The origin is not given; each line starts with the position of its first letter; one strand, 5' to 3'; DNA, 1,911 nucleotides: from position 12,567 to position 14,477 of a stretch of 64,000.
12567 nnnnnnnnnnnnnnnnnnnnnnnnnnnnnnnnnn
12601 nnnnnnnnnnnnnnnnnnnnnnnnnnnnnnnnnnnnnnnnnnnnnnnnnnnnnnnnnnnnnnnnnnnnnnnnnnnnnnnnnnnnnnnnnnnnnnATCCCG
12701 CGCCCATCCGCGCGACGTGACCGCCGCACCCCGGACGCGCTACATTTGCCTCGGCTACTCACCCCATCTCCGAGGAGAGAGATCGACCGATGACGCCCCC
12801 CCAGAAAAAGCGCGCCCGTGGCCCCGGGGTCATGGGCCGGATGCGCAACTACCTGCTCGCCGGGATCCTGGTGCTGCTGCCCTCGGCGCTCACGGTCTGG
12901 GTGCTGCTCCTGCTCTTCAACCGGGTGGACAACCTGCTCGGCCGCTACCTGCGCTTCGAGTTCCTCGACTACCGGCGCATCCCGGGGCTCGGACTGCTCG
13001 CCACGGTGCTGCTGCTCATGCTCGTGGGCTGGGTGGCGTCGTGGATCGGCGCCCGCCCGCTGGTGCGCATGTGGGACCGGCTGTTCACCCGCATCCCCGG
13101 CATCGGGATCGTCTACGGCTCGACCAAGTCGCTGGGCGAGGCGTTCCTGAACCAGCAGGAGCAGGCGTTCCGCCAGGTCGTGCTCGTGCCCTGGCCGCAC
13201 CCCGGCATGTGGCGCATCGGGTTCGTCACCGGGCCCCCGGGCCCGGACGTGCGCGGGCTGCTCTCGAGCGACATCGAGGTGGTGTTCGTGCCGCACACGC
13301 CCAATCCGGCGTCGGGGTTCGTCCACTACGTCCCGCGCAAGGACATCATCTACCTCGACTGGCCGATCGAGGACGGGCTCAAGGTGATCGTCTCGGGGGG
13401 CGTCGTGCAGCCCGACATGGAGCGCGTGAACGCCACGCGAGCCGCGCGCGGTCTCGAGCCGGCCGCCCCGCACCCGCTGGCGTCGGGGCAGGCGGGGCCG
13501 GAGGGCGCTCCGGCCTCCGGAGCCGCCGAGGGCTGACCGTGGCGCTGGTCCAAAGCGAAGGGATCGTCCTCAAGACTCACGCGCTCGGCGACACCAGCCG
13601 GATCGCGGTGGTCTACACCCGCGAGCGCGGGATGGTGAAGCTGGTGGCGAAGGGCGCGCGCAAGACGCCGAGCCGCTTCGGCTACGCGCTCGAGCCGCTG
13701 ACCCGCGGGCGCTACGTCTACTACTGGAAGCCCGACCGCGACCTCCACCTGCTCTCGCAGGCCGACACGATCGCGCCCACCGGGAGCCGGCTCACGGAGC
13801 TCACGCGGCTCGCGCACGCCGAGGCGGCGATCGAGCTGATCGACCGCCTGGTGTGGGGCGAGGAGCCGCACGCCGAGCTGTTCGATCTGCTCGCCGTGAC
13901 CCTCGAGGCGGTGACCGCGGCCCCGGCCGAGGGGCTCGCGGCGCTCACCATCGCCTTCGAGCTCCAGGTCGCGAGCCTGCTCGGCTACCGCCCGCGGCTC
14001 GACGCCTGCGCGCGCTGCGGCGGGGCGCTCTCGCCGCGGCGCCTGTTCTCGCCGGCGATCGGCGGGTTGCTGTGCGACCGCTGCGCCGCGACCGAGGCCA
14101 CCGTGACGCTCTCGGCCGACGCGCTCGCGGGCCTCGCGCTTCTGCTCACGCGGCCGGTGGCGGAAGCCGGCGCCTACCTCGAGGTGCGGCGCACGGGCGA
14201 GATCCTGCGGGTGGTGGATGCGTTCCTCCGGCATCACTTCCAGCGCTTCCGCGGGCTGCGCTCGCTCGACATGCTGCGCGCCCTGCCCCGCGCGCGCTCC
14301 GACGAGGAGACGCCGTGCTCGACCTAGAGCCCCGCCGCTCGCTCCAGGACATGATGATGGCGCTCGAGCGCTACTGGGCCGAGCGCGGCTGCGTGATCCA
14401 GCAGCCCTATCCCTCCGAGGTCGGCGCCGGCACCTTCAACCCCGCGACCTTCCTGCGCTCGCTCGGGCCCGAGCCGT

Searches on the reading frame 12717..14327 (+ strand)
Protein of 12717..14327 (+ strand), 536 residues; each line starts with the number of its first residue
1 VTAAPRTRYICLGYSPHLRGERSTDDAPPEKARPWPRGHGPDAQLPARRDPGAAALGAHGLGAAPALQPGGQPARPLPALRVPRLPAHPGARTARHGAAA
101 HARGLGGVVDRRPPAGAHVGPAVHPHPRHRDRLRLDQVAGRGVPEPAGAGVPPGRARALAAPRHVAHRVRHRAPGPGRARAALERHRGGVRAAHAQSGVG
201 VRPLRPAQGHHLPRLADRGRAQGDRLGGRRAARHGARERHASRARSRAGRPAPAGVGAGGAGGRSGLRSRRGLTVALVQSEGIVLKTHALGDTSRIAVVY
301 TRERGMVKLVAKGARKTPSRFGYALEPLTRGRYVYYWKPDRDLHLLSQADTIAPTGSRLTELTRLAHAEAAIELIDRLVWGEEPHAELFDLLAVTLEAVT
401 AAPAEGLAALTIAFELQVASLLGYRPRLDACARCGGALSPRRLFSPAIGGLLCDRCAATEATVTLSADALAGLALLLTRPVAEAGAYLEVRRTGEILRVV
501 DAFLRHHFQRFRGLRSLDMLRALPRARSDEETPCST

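Call 33: search_protein_families(library=pfam, proteins=[window:12717-14327:+])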
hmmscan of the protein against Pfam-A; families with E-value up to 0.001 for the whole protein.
window:12717-14327:+ (536 aa): 2 families
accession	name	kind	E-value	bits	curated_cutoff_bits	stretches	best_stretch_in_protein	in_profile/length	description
PF02565.21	RecO_C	-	1.9e-26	93.1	22.1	1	360-510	2-151/157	Recombination protein O C terminal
PF11967.14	RecO_N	-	8.4e-21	74.2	27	1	277-354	3-79/80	Recombination protein O N terminal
